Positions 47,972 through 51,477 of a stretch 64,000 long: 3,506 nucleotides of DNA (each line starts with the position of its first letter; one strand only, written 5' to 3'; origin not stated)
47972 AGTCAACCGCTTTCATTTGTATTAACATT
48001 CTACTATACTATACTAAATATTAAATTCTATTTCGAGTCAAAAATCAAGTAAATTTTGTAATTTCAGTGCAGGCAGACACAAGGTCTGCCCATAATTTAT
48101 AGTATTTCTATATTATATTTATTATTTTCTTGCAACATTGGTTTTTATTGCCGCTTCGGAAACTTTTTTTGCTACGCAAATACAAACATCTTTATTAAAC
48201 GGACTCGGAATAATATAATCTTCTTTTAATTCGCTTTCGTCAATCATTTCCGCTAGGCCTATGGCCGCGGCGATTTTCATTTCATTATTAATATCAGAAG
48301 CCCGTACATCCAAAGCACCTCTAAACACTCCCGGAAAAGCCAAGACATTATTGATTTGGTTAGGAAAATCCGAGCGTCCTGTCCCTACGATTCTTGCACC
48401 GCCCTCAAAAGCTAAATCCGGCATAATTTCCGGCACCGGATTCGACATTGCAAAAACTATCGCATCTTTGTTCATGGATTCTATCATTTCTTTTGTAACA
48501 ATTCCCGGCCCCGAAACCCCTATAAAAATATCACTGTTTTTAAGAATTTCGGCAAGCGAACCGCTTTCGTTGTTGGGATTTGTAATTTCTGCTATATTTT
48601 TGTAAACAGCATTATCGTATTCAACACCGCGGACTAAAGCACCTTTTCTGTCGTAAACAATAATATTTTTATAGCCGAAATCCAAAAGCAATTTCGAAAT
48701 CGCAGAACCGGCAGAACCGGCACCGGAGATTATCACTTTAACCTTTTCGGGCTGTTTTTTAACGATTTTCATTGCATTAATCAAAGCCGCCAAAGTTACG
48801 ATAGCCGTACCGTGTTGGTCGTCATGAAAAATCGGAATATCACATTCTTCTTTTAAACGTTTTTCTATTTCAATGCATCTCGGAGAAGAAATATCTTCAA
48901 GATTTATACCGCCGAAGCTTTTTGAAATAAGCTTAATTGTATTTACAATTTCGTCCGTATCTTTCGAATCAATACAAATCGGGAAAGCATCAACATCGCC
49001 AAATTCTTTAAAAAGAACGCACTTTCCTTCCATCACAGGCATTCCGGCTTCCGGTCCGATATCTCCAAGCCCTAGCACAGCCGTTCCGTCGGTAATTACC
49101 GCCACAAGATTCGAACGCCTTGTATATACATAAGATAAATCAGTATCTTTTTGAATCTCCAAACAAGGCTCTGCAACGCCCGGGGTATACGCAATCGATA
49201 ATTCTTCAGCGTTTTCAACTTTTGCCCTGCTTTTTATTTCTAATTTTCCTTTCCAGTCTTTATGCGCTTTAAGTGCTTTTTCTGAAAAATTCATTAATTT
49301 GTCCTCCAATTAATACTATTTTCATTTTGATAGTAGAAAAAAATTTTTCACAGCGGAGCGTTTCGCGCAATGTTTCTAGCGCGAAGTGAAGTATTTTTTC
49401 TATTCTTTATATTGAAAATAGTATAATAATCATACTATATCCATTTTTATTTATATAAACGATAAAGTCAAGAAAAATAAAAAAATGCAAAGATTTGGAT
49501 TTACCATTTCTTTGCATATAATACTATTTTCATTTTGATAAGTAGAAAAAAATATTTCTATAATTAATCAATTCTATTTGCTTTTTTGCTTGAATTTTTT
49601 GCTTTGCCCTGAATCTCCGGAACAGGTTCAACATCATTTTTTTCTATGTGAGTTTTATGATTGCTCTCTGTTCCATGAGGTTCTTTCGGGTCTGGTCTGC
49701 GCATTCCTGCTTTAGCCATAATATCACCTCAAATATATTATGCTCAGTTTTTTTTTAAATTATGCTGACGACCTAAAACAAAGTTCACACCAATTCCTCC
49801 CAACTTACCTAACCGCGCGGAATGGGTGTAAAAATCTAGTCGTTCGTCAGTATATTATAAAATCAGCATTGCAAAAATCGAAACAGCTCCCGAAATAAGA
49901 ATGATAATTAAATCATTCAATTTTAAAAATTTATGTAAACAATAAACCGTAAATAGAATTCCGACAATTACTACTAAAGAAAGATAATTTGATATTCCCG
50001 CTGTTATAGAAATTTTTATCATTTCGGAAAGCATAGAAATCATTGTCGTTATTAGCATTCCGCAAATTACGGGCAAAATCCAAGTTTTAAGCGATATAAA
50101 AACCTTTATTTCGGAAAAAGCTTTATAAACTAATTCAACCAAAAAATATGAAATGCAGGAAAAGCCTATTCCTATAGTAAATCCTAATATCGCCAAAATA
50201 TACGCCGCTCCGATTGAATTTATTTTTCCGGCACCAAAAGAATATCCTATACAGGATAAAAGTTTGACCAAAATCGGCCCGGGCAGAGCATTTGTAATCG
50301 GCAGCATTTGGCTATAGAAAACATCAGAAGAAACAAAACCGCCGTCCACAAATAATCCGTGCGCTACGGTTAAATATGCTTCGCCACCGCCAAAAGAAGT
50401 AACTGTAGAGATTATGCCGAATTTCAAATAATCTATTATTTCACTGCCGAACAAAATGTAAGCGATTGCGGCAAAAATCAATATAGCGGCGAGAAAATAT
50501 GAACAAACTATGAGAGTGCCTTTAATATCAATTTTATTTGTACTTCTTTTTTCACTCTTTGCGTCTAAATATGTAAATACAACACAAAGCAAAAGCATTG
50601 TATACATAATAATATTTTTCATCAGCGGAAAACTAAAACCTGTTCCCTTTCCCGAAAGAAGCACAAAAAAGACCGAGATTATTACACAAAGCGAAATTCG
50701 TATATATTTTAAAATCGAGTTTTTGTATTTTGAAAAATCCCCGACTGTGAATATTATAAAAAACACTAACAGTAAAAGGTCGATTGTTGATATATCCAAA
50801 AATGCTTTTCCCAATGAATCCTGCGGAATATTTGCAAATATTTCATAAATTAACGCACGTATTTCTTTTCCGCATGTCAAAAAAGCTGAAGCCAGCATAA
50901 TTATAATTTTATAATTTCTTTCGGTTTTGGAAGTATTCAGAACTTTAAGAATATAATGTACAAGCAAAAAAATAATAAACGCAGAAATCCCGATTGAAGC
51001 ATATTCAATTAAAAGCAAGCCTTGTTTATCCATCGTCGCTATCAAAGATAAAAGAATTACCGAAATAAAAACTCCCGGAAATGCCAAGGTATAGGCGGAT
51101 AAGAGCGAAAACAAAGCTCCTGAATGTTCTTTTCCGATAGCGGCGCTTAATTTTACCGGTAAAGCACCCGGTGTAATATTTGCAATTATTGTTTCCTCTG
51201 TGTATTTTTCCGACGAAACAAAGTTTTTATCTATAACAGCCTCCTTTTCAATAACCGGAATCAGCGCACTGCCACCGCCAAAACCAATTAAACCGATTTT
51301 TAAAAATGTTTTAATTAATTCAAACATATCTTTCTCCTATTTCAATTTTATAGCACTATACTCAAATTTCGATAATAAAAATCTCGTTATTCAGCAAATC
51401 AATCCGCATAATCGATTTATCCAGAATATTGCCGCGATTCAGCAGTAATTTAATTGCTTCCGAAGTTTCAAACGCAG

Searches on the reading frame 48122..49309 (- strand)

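Call 10: search_protein_families(library=pfam, proteins=[window:48122-49309:-])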
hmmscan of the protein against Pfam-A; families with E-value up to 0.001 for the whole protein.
window:48122-49309:- (395 aa): 5 families
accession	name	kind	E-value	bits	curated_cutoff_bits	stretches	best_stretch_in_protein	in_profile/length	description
PF00390.24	malic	-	1.1e-31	110.5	23.1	1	21-153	2-182/182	Malic enzyme, N-terminal domain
PF03949.21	Malic_M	-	4e-24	85.7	23.5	1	167-387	3-257/258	Malic enzyme, NAD binding domain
PF00208.27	ELFV_dehydrog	-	0.0001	22.6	23.4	1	172-252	14-89/241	Glutamate/Leucine/Phenylalanine/Valine dehydrogenase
PF01488.26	Shikimate_DH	-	0.00018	22.1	24.3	1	186-291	9-114/138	Shikimate / quinate 5-dehydrogenase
PF01262.27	AlaDh_PNT_C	-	0.00035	20.5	23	1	188-285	27-125/214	Alanine dehydrogenase/PNT, C-terminal domain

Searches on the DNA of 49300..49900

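Call 55: search_rna_families(source=window, start=49300, end=49900, threshold=evalue, max_evalue=1)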
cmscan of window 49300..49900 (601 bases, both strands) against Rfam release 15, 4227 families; matches with E-value up to 1: 0.
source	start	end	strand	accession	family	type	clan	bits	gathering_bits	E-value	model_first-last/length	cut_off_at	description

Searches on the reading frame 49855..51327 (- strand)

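Call 10: search_protein_families(library=pfam, proteins=[window:49855-51327:-])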
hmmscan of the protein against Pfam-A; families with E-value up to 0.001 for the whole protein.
window:49855-51327:- (490 aa): 1 family
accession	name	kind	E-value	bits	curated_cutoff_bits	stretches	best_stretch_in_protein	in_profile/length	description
PF02417.20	Chromate_transp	-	6.4e-33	114.6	28.6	2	2-157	1-153/166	Chromate transporter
